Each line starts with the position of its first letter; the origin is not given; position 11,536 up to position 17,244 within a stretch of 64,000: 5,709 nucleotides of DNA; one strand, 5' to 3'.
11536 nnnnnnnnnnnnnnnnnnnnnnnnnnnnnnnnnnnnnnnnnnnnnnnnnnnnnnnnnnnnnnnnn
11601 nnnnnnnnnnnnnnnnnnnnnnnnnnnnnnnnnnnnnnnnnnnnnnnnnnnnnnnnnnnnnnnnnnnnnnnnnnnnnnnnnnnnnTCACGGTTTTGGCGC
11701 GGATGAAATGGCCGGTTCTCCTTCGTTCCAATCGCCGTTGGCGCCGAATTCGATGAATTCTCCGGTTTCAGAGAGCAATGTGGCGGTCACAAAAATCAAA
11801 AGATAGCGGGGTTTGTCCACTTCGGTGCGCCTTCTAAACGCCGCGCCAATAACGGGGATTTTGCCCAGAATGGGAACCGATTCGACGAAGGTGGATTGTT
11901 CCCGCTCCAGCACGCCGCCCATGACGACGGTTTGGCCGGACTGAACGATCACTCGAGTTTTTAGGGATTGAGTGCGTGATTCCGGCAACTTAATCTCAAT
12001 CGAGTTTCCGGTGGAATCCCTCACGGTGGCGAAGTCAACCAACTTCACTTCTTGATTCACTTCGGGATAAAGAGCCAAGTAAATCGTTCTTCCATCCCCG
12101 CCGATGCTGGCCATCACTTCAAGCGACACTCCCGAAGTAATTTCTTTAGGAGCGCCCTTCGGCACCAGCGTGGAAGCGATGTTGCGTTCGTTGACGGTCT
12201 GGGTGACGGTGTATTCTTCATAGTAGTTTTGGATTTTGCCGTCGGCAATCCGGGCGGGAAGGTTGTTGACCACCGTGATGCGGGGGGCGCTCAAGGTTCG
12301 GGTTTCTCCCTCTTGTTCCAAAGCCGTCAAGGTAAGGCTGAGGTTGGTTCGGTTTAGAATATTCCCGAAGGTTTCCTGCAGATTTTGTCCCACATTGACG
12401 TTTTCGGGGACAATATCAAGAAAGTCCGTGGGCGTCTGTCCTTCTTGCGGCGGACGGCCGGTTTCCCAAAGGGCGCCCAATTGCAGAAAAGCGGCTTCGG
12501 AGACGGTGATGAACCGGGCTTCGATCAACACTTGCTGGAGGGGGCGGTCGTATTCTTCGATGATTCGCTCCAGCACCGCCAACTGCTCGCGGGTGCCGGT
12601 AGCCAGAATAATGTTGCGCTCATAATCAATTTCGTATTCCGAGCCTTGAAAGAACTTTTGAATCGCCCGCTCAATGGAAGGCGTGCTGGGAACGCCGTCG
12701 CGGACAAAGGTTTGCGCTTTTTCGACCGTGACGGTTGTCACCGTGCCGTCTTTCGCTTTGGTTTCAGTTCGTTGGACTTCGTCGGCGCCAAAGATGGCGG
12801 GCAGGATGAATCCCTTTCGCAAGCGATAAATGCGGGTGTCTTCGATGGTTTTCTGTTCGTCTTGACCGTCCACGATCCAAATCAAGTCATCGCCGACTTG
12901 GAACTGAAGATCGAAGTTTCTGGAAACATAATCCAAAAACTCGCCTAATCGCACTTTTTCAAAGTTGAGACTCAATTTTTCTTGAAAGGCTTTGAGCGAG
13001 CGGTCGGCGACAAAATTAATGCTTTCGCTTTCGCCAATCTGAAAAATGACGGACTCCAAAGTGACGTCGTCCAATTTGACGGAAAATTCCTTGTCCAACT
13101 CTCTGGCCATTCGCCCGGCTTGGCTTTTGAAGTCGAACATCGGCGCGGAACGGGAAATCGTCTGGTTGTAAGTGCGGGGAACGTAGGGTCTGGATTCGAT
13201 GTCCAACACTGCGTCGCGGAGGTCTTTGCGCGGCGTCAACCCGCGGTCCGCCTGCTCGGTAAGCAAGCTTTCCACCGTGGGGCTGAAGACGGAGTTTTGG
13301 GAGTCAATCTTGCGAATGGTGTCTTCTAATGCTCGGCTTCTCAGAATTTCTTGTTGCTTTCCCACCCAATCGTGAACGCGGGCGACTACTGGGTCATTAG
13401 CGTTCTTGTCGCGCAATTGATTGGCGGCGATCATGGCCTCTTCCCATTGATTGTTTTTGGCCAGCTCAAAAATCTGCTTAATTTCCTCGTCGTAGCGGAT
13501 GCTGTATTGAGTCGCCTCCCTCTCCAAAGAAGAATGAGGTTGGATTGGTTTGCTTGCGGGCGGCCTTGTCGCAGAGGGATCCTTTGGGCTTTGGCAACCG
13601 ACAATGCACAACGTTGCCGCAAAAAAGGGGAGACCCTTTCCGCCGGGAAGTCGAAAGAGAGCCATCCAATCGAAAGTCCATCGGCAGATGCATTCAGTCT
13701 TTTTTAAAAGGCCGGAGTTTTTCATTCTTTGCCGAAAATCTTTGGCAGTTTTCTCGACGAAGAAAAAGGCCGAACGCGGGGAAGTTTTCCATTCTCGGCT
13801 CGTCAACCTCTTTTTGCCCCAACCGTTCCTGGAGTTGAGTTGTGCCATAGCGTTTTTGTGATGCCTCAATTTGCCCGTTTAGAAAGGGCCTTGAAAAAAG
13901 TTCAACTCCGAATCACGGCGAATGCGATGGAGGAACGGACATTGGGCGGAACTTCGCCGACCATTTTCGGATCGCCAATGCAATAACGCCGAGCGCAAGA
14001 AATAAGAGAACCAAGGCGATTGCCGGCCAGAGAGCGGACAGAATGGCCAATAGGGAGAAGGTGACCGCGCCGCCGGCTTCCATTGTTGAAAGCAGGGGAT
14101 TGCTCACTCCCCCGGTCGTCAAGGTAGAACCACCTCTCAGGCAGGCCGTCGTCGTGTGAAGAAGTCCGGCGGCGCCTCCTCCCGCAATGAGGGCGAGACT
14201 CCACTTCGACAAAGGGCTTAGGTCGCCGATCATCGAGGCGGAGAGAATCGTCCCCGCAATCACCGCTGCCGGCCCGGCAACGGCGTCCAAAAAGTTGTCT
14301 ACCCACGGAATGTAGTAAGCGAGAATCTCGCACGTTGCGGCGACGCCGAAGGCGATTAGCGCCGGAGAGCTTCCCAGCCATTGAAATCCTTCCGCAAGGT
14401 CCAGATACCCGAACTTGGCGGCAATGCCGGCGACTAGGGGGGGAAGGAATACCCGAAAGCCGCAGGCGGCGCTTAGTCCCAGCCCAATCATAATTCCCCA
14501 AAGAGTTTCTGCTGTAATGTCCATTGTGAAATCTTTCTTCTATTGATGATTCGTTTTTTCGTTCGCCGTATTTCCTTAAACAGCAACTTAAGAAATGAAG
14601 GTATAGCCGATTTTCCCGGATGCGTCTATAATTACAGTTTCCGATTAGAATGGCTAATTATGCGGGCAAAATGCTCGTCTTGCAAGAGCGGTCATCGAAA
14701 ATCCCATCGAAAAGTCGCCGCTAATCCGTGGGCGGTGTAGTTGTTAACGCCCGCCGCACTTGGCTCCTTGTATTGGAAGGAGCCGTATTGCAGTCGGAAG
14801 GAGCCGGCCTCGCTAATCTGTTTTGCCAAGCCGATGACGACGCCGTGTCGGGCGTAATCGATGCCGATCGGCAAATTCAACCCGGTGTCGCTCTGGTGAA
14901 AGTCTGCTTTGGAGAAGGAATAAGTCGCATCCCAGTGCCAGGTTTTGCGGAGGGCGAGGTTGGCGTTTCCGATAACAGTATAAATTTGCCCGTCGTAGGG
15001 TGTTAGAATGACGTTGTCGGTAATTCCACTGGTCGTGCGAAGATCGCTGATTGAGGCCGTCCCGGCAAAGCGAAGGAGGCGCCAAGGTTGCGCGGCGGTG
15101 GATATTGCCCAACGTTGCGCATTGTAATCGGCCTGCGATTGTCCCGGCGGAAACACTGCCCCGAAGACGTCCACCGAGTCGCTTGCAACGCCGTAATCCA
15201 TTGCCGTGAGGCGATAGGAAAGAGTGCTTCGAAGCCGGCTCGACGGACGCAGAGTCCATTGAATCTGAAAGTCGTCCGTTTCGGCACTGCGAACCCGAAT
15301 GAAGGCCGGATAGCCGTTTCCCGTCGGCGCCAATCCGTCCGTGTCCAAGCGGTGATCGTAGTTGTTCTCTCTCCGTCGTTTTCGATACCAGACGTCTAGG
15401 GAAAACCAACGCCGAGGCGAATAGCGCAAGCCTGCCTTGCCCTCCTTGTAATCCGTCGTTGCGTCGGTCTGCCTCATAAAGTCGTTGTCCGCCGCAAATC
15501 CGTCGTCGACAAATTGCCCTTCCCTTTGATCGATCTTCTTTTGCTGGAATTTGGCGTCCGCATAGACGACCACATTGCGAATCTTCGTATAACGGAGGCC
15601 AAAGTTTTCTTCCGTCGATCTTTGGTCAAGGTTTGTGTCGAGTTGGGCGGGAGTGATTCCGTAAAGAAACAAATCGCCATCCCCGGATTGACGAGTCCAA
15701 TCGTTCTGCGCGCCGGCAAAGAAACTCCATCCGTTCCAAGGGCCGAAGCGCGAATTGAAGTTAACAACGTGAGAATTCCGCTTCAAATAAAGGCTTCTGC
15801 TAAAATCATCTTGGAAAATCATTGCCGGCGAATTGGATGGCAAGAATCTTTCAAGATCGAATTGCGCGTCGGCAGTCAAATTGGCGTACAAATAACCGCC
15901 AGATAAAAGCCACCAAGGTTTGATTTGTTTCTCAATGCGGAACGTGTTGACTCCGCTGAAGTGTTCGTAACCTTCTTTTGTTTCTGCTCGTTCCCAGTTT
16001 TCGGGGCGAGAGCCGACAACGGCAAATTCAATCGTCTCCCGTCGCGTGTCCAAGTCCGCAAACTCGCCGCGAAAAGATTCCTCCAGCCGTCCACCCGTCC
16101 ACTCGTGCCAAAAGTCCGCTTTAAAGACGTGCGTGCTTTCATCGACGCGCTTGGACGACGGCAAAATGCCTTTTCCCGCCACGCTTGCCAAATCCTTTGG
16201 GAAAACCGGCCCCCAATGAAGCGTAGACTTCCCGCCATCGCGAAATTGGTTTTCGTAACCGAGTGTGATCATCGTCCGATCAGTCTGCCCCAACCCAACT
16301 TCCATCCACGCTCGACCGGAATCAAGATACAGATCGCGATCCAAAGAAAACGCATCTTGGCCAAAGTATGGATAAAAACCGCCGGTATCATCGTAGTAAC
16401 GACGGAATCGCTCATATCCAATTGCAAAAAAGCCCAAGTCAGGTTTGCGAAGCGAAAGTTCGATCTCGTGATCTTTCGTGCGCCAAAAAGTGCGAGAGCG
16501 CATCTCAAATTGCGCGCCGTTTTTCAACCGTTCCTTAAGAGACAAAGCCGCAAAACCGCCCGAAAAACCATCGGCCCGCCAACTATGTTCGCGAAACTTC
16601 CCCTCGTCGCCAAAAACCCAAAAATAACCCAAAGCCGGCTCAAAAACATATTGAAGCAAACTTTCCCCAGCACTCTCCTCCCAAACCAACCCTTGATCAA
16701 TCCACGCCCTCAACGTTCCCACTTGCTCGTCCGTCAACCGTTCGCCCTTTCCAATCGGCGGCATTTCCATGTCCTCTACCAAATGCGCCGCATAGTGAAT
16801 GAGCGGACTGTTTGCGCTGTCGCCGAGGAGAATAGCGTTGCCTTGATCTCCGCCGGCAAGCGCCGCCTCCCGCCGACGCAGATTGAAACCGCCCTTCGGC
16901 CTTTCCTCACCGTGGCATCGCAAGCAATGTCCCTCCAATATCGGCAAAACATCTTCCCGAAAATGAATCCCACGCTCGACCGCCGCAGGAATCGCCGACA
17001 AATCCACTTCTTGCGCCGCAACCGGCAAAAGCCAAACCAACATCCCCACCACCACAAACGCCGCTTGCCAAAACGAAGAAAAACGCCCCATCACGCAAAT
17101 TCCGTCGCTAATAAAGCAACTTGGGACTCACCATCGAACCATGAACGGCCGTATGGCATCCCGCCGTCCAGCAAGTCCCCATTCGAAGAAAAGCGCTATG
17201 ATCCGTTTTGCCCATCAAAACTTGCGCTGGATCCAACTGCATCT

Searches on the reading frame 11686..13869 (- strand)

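Call 41: search_protein_families(library=pfam, proteins=[window:11686-13869:-], max_evalue=0.00001)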
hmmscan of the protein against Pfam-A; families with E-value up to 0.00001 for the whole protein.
window:11686-13869:- (727 aa): 1 family
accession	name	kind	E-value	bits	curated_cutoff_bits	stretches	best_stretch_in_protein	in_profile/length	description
PF00263.26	Secretin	-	7.9e-32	110.6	27.5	1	516-699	1-168/169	Bacterial type II and III secretion system protein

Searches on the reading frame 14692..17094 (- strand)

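Call 41: search_protein_families(library=pfam, proteins=[window:14692-17094:-], max_evalue=0.00001)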
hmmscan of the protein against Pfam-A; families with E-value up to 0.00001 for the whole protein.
window:14692-17094:- (800 aa): 1 family
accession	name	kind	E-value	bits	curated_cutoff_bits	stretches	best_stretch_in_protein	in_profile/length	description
PF07635.16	PSCyt1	-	1.4e-15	58.1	22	1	57-113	1-57/59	Planctomycete cytochrome C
